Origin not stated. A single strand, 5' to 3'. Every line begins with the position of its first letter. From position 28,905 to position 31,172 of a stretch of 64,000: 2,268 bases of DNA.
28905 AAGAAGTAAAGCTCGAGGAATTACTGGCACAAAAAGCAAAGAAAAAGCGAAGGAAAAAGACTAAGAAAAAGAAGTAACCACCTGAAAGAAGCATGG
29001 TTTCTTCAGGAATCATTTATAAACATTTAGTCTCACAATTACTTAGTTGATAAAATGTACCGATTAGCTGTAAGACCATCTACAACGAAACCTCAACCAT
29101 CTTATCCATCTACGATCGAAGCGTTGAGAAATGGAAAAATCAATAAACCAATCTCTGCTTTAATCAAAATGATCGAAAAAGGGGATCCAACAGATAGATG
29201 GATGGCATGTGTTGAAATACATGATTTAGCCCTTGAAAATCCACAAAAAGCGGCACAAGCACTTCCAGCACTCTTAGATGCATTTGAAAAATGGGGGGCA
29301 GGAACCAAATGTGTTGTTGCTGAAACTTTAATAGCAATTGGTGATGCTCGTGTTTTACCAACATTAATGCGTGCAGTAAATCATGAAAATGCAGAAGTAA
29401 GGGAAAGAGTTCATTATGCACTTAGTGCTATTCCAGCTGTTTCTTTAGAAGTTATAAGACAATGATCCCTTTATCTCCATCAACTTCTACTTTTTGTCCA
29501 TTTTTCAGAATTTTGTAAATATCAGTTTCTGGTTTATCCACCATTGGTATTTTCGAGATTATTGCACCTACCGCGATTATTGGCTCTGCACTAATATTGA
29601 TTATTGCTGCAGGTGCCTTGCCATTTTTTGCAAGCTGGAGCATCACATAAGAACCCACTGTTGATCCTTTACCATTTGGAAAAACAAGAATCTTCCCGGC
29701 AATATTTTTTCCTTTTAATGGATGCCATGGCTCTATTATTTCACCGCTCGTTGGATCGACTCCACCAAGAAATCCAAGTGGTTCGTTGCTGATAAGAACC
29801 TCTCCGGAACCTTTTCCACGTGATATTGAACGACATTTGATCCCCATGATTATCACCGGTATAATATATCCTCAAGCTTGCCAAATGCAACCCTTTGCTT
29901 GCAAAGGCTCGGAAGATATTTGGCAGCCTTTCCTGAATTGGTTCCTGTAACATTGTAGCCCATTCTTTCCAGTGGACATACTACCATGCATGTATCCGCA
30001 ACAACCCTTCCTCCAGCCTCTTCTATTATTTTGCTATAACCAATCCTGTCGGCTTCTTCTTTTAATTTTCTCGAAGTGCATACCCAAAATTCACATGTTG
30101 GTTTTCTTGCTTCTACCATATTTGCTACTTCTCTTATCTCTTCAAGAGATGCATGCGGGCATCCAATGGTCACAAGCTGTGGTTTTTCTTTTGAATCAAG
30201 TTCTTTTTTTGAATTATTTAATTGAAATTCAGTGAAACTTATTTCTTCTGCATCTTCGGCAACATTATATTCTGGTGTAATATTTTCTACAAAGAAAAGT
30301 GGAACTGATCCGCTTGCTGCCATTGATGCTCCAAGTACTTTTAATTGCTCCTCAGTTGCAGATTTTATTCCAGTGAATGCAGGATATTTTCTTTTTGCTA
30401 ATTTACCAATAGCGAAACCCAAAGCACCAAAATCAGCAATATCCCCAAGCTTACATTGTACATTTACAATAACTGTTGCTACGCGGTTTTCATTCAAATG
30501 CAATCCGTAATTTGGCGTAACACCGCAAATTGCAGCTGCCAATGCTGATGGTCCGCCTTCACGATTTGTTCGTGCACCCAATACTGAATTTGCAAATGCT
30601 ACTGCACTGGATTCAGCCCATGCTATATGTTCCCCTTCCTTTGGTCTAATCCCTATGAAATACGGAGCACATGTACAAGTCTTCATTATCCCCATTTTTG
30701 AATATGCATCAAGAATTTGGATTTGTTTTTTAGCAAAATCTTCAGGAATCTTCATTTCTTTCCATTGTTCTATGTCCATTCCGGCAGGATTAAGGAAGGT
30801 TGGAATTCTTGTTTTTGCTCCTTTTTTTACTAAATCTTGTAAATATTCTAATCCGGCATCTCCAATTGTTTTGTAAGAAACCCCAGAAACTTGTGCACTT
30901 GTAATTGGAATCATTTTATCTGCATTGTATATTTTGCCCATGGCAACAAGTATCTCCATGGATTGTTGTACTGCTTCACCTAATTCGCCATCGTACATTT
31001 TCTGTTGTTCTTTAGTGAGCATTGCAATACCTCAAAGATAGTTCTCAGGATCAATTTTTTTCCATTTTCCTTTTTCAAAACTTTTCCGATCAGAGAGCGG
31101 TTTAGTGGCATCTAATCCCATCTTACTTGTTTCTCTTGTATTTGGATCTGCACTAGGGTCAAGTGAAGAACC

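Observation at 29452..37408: Near-complete archaeal-type mevalonate pathway gene set co-localised, with non-pathway insertions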

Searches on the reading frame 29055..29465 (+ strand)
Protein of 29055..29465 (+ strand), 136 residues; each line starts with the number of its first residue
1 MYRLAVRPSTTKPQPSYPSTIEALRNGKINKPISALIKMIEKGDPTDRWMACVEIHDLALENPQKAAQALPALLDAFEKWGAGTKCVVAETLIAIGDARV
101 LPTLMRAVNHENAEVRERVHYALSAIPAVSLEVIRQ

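Call 10: search_protein_families(library=pfam, proteins=[window:29055-29465:+], max_evalue=0.001)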
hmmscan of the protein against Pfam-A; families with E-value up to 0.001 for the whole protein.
window:29055-29465:+ (136 aa): 1 family
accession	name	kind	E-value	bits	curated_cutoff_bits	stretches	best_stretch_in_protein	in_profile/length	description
PF13646.12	HEAT_2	-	1.6e-07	32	27.7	1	71-126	2-58/88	HEAT repeats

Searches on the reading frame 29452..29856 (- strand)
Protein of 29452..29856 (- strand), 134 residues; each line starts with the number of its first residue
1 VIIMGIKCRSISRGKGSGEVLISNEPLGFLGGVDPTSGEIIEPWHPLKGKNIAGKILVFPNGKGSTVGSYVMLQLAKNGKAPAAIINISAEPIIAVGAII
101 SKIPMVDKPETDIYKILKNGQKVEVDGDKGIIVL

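Call 3: search_protein_families(library=pfam, proteins=[window:29452-29856:-], max_evalue=0.01)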
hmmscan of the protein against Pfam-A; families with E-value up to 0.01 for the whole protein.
window:29452-29856:- (134 aa): 1 family
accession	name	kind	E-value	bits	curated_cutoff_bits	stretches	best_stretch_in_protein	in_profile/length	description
PF01989.23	AcnX_swivel_put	-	1.2e-35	121.6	27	1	27-106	1-80/80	Aconitase X swivel domain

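Call 4: search_protein_families(library=ncbifam, proteins=[window:29452-29856:-], max_evalue=0.01)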
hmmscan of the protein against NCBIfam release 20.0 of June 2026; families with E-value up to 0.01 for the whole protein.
window:29452-29856:- (134 aa): 2 families
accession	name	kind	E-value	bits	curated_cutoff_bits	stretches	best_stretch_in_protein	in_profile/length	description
NF003046.0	PRK03955.1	equivalog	1.1e-54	183.9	163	1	4-133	2-128/132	DUF126 domain-containing protein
NF051439.1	C3LHypDHLhpIPSEAE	equivalog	1e-27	96.8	700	1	10-104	2-102/555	cis-3-hydroxy-L-proline dehydratase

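Call 27: search_solved_structures(query=window:29452-29856:-, max_evalue=0.001)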
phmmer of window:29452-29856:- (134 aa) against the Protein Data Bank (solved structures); distinct sequences matched with E-value up to 0.001: 5.
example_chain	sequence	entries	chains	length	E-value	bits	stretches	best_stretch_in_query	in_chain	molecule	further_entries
7cnr_B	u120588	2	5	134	1.7e-36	128.3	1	6-132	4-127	UPF0107 protein TK1248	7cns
2hi6_A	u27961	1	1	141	4.4e-36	127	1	6-133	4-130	UPF0107 protein AF0055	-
7cnp_A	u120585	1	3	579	4.1e-19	72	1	7-108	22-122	cis-3-hydroxy-L-proline dehydratase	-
7d2r_A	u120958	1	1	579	4.1e-19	72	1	7-108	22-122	cis-3-hydroxy-L-proline dehydratase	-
7cnq_A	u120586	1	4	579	1.1e-18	70.7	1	7-108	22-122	cis-3-hydroxy-L-proline dehydratase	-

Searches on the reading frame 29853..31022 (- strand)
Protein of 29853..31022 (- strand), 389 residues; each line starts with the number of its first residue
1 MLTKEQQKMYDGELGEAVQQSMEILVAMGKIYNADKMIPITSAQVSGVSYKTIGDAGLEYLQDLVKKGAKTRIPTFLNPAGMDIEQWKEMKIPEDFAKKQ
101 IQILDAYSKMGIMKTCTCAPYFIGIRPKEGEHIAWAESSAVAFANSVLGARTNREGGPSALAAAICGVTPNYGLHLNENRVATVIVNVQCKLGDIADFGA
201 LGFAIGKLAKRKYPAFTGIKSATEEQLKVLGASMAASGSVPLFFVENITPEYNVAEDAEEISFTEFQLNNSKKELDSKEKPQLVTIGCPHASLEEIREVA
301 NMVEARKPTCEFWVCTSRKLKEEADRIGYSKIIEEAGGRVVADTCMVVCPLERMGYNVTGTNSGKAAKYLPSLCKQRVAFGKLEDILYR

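Call 3: search_protein_families(library=pfam, proteins=[window:29853-31022:-], max_evalue=0.01)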
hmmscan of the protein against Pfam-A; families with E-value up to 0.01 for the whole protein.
window:29853-31022:- (389 aa): 2 families
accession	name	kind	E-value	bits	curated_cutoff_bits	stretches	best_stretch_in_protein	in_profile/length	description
PF04412.18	AcnX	-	4.8e-160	533.1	31.5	1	2-387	3-399/400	Aconitase X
PF00330.25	Aconitase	-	0.0013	18.3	28.7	1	263-347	325-416/463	Aconitase family (aconitate hydratase)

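Call 4: search_protein_families(library=ncbifam, proteins=[window:29853-31022:-], max_evalue=0.01)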
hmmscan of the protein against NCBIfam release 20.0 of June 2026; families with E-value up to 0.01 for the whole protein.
window:29853-31022:- (389 aa): 2 families
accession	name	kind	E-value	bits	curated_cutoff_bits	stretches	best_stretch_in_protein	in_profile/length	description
NF051439.1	C3LHypDHLhpIPSEAE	equivalog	1.5e-87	294.3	700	1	2-385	146-538/555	cis-3-hydroxy-L-proline dehydratase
NF004016.0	PRK05478.1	subfamily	0.0035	15.9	510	1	280-346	339-409/468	3-isopropylmalate dehydratase large subunit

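Call 15: search_solved_structures(query=window:29853-31022:-, max_evalue=0.001)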
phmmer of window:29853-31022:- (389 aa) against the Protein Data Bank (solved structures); distinct sequences matched with E-value up to 0.001: 4.
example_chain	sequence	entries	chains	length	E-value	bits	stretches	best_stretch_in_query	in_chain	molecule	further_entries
7cnr_A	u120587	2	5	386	8.9e-108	364.2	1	2-372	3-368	DUF521 domain-containing protein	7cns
7d2r_A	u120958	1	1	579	8.8e-59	203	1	2-386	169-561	cis-3-hydroxy-L-proline dehydratase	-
7cnq_A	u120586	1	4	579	4.2e-57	197.5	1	2-386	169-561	cis-3-hydroxy-L-proline dehydratase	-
7cnp_A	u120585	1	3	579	4.2e-57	197.5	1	2-386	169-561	cis-3-hydroxy-L-proline dehydratase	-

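Call 48: search_solved_structures(query=window:29853-31022:-, max_evalue=1e-20, show_alignments=2)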
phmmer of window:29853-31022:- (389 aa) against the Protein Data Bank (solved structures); distinct sequences matched with E-value up to 1e-20: 4.
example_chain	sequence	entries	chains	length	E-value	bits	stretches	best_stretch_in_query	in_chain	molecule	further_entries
7cnr_A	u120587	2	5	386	8.9e-108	364.2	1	2-372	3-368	DUF521 domain-containing protein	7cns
7d2r_A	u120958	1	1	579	8.8e-59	203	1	2-386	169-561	cis-3-hydroxy-L-proline dehydratase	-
7cnq_A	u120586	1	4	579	4.2e-57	197.5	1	2-386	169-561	cis-3-hydroxy-L-proline dehydratase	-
7cnp_A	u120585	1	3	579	4.2e-57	197.5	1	2-386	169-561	cis-3-hydroxy-L-proline dehydratase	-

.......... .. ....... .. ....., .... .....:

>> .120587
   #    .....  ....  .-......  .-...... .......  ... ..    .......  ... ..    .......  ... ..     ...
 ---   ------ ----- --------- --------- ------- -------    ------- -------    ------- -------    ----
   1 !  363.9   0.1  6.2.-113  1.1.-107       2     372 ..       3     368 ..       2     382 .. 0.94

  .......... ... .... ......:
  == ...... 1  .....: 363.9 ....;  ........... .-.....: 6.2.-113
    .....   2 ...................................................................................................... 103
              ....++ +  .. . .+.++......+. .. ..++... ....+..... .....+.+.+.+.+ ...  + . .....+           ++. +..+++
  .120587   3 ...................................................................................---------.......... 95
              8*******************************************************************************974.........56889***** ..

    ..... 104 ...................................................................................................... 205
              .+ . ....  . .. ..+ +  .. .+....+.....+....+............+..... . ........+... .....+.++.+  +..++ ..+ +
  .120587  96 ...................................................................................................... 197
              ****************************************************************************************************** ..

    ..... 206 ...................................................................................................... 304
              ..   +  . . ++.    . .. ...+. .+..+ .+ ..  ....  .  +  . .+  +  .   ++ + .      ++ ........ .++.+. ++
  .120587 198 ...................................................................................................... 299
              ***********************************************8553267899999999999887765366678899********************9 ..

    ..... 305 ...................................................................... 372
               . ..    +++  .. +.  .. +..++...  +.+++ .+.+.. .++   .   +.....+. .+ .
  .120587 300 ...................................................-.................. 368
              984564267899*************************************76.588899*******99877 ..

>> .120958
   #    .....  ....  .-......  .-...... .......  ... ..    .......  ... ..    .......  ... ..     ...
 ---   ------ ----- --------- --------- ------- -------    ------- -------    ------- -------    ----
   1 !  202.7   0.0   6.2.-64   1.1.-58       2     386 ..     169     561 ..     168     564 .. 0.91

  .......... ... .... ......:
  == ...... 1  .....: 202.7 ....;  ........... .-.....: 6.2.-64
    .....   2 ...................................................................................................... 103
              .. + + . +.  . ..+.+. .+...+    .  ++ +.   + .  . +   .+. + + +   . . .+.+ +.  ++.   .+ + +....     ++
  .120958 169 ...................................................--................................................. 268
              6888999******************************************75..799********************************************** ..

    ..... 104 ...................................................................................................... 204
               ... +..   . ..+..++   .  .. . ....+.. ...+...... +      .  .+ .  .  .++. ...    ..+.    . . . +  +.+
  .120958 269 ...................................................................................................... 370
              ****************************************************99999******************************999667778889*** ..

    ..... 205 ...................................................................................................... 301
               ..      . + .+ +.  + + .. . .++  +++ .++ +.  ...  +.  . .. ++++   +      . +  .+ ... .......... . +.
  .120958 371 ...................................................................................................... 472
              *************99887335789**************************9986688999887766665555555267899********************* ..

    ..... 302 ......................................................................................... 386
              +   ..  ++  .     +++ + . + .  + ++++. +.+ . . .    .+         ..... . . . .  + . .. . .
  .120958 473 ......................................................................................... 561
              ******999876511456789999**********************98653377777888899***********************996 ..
